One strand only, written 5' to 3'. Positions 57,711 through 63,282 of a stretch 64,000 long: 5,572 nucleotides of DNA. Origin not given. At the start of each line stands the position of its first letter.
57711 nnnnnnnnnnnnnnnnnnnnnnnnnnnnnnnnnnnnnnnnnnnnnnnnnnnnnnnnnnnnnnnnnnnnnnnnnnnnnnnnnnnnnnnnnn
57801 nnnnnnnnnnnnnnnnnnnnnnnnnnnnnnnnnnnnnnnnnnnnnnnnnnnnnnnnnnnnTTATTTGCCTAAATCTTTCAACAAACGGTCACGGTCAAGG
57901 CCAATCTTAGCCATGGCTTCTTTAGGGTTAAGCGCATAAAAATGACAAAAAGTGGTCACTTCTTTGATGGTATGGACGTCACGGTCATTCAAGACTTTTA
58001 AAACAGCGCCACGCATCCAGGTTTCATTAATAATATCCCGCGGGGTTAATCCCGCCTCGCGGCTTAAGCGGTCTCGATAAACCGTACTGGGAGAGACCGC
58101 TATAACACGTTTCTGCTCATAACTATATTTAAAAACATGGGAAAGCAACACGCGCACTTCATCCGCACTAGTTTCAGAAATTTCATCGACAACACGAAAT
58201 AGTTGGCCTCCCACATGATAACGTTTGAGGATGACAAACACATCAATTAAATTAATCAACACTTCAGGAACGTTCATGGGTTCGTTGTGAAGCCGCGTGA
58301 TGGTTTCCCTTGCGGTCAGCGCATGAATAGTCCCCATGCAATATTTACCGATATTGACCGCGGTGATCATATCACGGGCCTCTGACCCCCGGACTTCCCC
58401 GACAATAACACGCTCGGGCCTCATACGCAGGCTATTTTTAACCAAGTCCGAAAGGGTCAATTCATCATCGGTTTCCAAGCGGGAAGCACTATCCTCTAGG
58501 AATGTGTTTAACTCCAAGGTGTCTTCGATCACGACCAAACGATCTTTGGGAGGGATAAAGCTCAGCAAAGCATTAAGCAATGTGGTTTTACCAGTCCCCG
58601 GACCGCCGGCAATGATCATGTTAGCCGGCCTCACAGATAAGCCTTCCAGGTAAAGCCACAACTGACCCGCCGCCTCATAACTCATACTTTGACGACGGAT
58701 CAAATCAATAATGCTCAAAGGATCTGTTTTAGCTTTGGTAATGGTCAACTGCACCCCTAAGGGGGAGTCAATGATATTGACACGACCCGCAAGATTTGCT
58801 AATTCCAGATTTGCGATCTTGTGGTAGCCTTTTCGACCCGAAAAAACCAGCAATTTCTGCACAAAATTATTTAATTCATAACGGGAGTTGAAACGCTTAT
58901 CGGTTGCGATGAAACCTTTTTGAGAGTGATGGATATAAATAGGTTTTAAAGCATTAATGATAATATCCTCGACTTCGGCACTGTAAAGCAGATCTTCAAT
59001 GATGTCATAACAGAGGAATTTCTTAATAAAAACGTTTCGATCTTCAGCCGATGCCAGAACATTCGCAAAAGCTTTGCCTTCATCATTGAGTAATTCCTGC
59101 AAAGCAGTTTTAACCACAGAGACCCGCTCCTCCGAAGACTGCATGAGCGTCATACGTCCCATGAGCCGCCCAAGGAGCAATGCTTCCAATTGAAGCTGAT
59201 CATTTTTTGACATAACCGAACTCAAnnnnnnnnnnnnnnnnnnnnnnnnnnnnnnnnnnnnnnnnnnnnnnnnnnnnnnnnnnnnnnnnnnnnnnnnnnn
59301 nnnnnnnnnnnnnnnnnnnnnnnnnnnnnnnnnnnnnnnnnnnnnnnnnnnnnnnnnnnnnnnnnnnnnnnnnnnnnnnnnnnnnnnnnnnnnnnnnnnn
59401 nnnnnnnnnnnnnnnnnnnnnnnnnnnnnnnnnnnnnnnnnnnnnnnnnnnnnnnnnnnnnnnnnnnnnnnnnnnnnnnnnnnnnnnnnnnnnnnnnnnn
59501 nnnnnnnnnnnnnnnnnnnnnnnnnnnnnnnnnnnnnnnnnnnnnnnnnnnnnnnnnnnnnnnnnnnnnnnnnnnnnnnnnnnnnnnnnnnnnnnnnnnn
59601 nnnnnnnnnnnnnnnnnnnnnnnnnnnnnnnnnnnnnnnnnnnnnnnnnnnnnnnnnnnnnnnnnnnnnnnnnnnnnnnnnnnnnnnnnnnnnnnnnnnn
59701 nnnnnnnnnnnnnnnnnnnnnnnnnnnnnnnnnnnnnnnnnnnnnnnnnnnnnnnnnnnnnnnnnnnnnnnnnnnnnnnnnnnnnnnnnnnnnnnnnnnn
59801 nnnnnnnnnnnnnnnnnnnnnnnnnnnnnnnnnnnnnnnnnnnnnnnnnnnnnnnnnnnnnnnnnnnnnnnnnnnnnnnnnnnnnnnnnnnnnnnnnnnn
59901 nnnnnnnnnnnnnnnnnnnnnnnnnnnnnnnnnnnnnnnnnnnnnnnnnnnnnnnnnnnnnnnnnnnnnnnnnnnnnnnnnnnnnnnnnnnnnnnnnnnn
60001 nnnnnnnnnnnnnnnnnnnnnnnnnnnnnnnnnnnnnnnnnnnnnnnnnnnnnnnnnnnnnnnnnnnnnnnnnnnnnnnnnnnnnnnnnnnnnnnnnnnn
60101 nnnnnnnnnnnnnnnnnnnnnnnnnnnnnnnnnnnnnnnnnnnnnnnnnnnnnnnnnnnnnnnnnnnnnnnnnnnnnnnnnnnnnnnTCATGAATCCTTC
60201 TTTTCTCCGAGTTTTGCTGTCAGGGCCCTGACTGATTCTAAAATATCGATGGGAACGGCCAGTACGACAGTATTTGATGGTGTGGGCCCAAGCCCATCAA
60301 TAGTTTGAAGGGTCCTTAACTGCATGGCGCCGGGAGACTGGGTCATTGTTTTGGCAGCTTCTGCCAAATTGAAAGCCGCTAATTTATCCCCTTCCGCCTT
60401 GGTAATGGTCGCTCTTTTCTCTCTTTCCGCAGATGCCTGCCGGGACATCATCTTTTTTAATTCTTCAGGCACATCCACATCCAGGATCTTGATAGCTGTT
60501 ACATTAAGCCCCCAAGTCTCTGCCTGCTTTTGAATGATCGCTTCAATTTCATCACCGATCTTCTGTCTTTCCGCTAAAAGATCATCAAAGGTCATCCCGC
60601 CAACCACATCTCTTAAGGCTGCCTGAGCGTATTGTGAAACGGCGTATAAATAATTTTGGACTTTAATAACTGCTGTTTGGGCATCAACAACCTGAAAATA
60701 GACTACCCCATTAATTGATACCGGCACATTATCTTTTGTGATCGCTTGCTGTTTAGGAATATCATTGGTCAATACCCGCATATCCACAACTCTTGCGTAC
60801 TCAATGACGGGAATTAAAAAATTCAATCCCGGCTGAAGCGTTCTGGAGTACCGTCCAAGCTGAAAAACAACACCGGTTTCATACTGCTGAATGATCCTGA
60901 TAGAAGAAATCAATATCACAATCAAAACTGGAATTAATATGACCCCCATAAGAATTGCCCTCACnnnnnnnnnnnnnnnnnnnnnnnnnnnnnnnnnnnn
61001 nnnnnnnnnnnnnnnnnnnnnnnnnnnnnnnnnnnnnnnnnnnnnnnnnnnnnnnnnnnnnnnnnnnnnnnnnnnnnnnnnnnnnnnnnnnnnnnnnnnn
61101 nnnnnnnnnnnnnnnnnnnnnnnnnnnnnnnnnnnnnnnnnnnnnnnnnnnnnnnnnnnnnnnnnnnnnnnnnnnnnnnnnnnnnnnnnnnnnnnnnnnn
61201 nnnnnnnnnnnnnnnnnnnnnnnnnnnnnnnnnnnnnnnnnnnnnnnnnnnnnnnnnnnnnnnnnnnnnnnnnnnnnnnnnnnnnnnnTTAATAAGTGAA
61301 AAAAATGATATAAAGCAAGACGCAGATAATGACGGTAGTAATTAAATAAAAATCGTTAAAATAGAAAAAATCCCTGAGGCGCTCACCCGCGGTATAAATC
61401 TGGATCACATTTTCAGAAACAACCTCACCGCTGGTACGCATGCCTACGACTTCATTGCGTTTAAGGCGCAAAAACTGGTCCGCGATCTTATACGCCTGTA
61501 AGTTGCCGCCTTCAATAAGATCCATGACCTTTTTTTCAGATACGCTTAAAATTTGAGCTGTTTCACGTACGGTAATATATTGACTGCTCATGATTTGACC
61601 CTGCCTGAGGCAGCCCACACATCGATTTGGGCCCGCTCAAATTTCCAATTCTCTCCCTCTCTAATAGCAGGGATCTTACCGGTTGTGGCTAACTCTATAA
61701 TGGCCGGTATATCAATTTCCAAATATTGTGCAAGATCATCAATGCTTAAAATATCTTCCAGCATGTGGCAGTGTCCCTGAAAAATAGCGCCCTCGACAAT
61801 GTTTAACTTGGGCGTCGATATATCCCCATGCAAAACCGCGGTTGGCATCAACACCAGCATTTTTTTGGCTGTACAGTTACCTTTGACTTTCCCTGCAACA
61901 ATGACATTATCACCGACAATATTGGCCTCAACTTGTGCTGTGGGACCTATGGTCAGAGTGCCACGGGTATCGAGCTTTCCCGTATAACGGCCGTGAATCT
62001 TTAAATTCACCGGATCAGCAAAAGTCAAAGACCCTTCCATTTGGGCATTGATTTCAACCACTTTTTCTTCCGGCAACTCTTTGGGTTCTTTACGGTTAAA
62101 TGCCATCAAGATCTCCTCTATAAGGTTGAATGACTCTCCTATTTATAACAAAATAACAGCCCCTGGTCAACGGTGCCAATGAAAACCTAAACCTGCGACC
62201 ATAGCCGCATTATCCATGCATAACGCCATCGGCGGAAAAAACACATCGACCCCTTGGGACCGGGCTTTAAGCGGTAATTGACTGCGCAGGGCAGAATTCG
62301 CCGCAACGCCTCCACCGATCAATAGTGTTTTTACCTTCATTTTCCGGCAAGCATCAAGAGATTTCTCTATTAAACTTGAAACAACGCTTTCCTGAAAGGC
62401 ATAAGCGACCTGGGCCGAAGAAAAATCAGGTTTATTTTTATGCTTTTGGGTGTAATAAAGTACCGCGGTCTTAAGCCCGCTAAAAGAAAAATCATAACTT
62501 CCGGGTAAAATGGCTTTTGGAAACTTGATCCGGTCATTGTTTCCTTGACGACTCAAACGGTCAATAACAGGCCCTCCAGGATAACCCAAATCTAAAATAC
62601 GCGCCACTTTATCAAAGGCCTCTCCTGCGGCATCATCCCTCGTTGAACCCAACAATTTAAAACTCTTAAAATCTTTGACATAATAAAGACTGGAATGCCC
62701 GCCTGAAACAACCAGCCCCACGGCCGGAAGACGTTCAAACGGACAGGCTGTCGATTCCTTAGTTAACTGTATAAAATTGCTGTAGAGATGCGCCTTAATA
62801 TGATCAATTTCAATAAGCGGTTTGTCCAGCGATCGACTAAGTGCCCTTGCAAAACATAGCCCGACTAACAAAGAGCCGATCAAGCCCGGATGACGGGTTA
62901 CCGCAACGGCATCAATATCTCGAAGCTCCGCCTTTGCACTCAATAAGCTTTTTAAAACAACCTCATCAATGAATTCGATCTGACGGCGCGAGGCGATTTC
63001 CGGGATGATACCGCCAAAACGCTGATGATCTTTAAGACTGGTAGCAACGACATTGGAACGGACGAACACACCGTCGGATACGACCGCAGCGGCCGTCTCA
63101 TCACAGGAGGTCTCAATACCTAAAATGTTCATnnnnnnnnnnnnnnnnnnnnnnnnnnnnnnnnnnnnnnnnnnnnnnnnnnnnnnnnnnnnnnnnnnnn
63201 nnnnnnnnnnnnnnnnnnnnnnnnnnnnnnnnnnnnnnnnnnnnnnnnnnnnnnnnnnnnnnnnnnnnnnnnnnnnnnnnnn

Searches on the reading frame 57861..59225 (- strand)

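Call 4: search_protein_families(library=pfam, proteins=[window:57861-59225:-], max_evalue=0.01)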
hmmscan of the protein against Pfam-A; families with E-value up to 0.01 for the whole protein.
window:57861-59225:- (454 aa): 12 families
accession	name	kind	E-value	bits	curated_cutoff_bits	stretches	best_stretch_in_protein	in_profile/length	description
PF00437.27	T2SSE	-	2.4e-31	109.2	24.9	1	190-314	132-257/370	Type II/IV secretion system protein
PF13245.12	AAA_19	-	6.2e-05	23.6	25.1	1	200-365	11-115/134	AAA domain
PF13191.12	AAA_16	-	0.00062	20.7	32.6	1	197-239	21-63/167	AAA ATPase domain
PF13521.12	AAA_28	-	0.0017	19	27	1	203-220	2-19/164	AAA domain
PF13604.12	AAA_30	-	0.0017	18.6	27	0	201-224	19-42/191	AAA domain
PF01580.24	FtsK_SpoIIIE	-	0.002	18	24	1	198-221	37-60/221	FtsK/SpoIIIE family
PF06414.18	Zeta_toxin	-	0.0024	17.8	22.3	1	199-235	15-52/199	Zeta toxin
PF10412.15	TrwB_AAD_bind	-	0.0046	16.3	20.5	0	201-236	16-51/387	Type IV secretion-system coupling protein DNA-binding domain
PF13555.12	AAA_29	-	0.0054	16.9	27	0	198-227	19-49/61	P-loop containing region of AAA domain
PF20720.3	nSTAND3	-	0.0067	16.6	27.2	0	203-246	20-64/155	Novel STAND NTPase 3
PF13401.12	AAA_22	-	0.0068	17.2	27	0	202-250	7-58/130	AAA domain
PF00005.33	ABC_tran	-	0.0086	17.1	25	0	203-233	14-44/137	ABC transporter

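Call 10: search_protein_families(library=ncbifam, proteins=[window:57861-59225:-], max_evalue=0.01)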
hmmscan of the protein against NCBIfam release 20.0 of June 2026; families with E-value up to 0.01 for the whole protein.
window:57861-59225:- (454 aa): 24 families
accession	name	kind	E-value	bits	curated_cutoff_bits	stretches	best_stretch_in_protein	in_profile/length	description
NF058587.1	archaellum_moto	equivalog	3.4e-53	181.2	550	1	63-425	137-512/527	archaellum flagellar ATPase motor FlaI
TIGR03819.1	heli_sec_ATPase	hypoth_equivalog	2.4e-40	138.8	373.15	1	33-313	16-298/340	TadA family conjugal transfer-associated ATPase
TIGR02782.1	TrbB_P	equivalog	1.1e-29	103.7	304.55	1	201-342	137-287/303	P-type conjugative transfer ATPase TrbB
TIGR02788.1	VirB11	equivalog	1.3e-27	96.6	249.95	1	180-314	124-264/308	P-type DNA transfer ATPase VirB11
NF053672.1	bindosome_BasE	exception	2.7e-24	85.8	1000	1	62-377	120-451/512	bindosome assembly system ATPase subunit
NF010407.0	PRK13833.1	subfamily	4.3e-24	85.5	499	1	194-335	139-287/323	conjugal transfer protein TrbB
NF010469.0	PRK13894.1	subfamily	8.3e-24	84.5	508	1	201-313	150-265/320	conjugal transfer ATPase TrbB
NF010475.0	PRK13900.1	equivalog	3.2e-21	75.8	389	1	192-349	152-322/333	type IV secretion system ATPase VirB11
NF010425.0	PRK13851.1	equivalog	3e-16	59.2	461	1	182-305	144-273/344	type IV secretion system protein VirB11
NF041000.1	ATPase_ComGA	equivalog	5.4e-15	55.1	300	1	202-317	130-247/267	competence type IV pilus ATPase ComGA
TIGR01420.1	pilT_fam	subfamily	1.2e-11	44.5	319.1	1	175-312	97-239/343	PilT/PilU family type 4a pilus ATPase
TIGR02538.1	type_IV_pilB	equivalog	9.2e-11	41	675.65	1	188-320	304-435/564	type IV-A pilus assembly ATPase PilB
NF007755.0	PRK10436.1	equivalog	5.7e-10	38.4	617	1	199-332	217-350/465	type II secretion system protein GspE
NF053534.1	T4PilAsmATPsTfpB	equivalog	1.2e-09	37.2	850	1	196-325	331-460/584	type IV pilus assembly ATPase TfpB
TIGR02525.1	plasmid_TraJ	equivalog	5.6e-09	35.4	368.3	1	204-322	153-280/372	plasmid transfer ATPase TraJ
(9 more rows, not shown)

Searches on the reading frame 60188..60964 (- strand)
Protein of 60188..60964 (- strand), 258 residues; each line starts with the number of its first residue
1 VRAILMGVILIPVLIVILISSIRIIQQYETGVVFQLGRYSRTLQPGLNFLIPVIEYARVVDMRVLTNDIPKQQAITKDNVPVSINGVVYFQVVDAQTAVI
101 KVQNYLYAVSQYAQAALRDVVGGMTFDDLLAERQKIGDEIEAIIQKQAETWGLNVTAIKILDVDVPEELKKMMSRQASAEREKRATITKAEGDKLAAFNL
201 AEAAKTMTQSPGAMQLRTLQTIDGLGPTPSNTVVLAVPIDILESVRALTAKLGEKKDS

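Call 10: search_protein_families(library=ncbifam, proteins=[window:60188-60964:-], max_evalue=0.01)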
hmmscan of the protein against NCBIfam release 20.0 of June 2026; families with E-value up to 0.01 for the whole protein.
window:60188-60964:- (258 aa): 6 families
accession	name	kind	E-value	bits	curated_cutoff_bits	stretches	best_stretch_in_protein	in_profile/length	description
TIGR01933.1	hflK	equivalog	2e-23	83.2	159.4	1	22-192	1-174/261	FtsH protease activity modulator HflK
TIGR01932.1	hflC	equivalog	3.1e-13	49.2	134.4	1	1-131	1-141/318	protease modulator HflC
NF008181.0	PRK10930.1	equivalog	7e-13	48.1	660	1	5-191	80-269/419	FtsH protease activity modulator HflK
NF008259.0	PRK11029.1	equivalog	1.3e-08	34.2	427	1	8-94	6-99/334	protease modulator HflC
NF058507.1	FlotScfldFlot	equivalog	9.6e-08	31.5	700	1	41-208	52-228/477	flotillin lipid rafts scaffold protein FloT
NF033927.1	alph_xenorhab_B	subfamily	0.0072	15.7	40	0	108-149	108-149/223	alpha-xenorhabdolysin family binary toxin subunit B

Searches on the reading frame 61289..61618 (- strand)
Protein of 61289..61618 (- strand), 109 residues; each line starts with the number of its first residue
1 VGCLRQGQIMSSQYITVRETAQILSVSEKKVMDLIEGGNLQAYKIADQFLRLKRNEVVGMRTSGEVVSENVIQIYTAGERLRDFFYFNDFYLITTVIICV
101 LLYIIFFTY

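Call 51: search_protein_families(library=pfam, proteins=[window:61289-61618:-], max_evalue=0.001)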
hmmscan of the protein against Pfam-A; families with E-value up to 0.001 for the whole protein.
window:61289-61618:- (109 aa): 1 family
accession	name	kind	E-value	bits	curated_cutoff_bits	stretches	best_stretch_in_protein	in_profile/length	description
PF12728.13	HTH_17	-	1.3e-06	29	27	1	14-57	1-43/51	Helix-turn-helix domain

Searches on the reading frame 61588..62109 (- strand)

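Call 51: search_protein_families(library=pfam, proteins=[window:61588-62109:-], max_evalue=0.001)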
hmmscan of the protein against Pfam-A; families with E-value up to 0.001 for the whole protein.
window:61588-62109:- (173 aa): 2 families
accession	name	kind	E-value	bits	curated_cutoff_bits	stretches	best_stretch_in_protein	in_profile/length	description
PF04519.19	Bactofilin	-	3.2e-24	85.4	27.9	1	18-114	3-97/98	Polymer-forming cytoskeletal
PF12728.13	HTH_17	-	1.8e-07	31.8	27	1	121-169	2-50/51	Helix-turn-helix domain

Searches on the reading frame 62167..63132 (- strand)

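Call 51: search_protein_families(library=pfam, proteins=[window:62167-63132:-], max_evalue=0.001)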
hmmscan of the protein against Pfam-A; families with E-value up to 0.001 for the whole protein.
window:62167-63132:- (321 aa): 2 families
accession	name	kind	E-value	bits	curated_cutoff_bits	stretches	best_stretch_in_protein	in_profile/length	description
PF00814.31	TsaD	-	6.3e-84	282.2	24.8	1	24-313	2-263/264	tRNA N6-adenosine threonylcarbamoyltransferase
PF22521.2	HypF_C_2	-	1.3e-06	28.8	27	1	234-306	161-233/241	Carbamoyltransferase, Kae1-like Domain, second subdomain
